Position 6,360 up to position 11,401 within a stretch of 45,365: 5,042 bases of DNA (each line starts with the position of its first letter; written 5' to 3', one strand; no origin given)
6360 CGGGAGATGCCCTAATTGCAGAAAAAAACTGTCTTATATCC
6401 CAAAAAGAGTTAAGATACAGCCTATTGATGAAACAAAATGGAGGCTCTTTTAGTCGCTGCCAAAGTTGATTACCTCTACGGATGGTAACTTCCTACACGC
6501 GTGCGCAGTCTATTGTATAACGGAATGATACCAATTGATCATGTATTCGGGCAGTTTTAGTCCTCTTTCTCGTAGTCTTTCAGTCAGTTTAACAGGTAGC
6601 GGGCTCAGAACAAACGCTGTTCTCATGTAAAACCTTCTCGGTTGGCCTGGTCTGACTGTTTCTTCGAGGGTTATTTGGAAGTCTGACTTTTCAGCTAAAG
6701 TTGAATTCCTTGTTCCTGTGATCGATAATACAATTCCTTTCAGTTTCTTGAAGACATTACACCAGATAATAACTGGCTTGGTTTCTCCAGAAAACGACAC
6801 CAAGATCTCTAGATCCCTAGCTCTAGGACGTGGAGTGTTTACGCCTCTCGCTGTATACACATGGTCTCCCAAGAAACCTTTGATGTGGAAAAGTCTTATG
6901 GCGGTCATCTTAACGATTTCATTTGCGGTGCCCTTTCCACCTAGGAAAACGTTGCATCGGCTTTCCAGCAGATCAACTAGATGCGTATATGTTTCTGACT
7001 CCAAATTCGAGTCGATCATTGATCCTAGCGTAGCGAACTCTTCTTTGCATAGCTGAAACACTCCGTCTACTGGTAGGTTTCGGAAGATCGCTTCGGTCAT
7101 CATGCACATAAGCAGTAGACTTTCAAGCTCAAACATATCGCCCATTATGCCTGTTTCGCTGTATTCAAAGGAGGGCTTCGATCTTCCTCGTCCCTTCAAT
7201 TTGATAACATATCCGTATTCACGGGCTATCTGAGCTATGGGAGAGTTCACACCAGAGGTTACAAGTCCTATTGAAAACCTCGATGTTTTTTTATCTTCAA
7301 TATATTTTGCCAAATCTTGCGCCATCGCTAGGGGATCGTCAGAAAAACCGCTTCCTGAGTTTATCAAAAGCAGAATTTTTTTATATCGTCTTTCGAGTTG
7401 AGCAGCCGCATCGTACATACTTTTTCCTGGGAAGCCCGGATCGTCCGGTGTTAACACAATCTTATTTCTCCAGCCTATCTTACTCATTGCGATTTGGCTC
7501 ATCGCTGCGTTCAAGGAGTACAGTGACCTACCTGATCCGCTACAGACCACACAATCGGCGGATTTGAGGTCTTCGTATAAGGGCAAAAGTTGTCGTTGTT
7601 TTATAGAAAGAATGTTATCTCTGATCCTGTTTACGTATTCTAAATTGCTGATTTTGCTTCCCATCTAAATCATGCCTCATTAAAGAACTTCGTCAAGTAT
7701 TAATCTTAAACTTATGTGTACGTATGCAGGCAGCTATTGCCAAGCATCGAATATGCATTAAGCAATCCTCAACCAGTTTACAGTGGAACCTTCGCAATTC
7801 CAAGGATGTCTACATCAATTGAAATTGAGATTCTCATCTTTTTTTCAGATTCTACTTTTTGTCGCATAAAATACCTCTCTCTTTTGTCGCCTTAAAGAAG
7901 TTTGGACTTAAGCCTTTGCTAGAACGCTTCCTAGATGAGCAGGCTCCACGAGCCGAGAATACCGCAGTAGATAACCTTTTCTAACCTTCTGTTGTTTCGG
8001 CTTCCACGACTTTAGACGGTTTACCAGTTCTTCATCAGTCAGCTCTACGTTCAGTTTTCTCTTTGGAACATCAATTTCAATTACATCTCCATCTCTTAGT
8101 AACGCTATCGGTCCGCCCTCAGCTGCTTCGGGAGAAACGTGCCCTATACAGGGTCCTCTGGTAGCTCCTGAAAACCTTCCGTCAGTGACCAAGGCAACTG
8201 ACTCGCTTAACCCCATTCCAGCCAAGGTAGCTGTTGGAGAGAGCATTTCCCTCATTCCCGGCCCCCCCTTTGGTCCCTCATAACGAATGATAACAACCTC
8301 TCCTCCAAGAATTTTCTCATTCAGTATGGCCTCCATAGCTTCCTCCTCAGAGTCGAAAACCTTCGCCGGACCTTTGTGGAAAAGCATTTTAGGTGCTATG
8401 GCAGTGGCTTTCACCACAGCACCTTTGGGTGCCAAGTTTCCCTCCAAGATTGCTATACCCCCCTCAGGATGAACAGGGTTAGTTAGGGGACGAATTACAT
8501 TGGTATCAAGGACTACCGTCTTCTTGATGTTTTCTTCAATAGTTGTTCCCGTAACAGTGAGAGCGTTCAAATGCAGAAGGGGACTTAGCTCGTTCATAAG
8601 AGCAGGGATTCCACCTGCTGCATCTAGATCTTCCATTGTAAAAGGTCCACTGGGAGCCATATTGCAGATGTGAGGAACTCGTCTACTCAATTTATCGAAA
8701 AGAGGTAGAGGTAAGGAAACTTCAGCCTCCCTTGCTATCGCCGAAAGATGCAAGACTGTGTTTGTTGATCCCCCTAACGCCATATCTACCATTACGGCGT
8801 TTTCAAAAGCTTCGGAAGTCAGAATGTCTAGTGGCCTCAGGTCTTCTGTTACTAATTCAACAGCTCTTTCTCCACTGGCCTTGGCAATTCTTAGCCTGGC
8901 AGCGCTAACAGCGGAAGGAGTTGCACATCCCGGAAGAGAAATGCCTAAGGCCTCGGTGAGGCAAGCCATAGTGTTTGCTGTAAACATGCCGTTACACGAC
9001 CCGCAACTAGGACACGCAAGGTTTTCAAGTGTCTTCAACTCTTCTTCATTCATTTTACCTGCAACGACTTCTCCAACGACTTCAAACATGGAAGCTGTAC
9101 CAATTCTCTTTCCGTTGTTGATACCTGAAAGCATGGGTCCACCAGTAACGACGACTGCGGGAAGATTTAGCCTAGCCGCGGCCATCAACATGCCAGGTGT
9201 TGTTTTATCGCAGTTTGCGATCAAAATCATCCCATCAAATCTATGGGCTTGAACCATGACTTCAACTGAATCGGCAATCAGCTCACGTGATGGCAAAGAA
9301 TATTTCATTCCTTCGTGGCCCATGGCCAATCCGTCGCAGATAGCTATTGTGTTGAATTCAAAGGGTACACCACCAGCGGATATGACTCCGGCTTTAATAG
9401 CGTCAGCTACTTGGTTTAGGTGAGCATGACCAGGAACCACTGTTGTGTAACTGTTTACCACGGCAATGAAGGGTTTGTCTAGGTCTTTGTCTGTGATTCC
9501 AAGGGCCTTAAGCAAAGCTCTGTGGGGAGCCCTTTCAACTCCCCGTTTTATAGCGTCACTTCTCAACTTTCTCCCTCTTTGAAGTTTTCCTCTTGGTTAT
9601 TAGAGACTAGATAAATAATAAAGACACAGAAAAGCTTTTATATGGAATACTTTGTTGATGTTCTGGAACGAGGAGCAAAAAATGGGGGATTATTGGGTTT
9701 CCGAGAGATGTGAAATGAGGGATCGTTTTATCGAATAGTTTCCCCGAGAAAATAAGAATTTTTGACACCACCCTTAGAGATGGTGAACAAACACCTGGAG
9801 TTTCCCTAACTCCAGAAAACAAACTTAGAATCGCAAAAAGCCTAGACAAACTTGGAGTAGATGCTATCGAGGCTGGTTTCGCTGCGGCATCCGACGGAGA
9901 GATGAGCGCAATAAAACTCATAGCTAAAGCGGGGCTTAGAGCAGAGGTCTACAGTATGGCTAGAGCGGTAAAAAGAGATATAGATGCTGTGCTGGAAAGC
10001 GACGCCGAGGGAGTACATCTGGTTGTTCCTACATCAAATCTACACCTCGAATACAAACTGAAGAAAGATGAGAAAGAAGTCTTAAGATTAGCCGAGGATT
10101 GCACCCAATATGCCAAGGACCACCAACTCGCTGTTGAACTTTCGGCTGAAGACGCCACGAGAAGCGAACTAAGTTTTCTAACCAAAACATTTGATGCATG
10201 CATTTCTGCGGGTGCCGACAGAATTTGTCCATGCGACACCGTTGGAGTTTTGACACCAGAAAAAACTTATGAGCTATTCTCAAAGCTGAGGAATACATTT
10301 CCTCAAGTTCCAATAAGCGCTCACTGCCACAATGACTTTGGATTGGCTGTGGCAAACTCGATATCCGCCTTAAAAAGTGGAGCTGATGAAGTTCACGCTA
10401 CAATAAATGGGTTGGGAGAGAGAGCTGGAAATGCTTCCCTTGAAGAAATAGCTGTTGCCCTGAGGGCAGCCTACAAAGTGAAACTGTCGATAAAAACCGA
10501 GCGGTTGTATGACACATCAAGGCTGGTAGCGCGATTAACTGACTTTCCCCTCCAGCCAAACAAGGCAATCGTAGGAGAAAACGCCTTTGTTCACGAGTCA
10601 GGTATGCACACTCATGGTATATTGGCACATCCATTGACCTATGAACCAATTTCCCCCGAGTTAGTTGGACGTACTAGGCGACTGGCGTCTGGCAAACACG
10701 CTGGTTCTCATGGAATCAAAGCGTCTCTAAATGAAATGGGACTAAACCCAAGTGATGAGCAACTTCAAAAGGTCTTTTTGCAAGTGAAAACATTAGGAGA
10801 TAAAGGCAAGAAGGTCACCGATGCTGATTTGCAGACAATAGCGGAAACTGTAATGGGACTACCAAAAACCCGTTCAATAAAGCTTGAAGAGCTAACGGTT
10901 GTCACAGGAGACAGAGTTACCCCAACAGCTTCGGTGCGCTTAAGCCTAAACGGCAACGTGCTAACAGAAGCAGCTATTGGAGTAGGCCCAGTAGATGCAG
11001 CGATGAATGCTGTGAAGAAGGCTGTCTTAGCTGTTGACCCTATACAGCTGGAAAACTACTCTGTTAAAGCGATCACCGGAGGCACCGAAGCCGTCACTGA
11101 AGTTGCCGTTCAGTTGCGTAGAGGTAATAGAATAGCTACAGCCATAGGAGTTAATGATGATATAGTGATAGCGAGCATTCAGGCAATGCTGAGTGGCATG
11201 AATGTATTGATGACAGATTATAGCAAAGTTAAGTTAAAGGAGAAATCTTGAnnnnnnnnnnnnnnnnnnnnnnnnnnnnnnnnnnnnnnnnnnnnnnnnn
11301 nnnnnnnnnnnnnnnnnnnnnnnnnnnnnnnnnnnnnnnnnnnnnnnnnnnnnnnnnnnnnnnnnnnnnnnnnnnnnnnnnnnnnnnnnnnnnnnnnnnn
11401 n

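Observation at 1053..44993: Dispersed alternating purine-pyrimidine GC palindrome (core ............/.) marking gene boundaries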

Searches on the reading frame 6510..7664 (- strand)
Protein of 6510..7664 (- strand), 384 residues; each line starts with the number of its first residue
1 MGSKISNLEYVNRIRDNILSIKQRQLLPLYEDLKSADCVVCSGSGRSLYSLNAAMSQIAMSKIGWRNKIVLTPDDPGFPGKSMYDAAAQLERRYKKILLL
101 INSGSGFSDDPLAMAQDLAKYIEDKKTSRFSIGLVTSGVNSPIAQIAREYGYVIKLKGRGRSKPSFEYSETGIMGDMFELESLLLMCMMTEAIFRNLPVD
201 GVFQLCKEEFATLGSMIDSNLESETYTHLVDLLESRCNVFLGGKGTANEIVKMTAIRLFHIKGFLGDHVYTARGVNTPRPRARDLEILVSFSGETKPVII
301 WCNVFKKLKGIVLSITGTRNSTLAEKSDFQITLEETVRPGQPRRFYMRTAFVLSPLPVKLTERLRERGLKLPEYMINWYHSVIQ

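Call 7: search_protein_families(library=pfam, proteins=[window:6510-7664:-])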
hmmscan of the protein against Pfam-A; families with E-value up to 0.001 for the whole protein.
window:6510-7664:- (384 aa): 1 family
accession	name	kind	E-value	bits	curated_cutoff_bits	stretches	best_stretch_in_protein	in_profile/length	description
PF01380.27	SIS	-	6.9e-08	32.8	25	1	235-334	5-105/131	SIS domain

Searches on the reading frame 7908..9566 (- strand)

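Call 7: search_protein_families(library=pfam, proteins=[window:7908-9566:-])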
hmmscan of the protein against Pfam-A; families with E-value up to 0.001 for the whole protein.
window:7908-9566:- (552 aa): 2 families
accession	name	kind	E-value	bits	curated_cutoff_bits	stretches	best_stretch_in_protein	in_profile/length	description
PF00920.27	ILVD_EDD_N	-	2.3e-138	461.1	27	1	31-346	1-316/316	Dihydroxy-acid/6-phosphogluconate dehydratase N-terminal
PF24877.1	ILV_EDD_C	-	1.8e-80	269.3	27.7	1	356-546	1-190/191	Dihydroxy-acid/6-phosphogluconate dehydratase C-terminal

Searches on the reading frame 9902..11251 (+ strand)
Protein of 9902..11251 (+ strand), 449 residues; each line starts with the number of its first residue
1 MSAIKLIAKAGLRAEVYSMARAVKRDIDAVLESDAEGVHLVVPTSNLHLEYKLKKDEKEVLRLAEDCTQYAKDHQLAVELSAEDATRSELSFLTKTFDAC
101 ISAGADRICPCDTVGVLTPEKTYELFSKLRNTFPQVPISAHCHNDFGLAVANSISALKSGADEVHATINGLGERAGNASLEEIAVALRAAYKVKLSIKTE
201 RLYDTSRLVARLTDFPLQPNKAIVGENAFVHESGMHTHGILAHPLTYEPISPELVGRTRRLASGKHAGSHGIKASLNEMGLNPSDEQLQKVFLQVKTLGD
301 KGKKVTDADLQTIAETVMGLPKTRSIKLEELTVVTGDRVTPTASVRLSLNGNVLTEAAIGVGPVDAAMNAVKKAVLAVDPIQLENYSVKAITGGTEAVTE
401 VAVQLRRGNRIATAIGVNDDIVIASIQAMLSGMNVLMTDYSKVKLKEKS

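Call 7: search_protein_families(library=pfam, proteins=[window:9902-11251:+])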
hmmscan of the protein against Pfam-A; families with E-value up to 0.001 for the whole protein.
window:9902-11251:+ (449 aa): 3 families
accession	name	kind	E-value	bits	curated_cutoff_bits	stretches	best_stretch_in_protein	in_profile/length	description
PF00682.25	HMGL-like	-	1.1e-60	205.6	29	1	3-209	54-260/260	HMGL-like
PF08502.15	LeuA_dimer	-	1.8e-35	122.1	24.9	1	305-436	2-130/131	LeuA allosteric (dimerisation) domain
PF22617.1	HCS_D2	-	8.3e-28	97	27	1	223-303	1-82/82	Homocitrate synthase post-HMGL domain-like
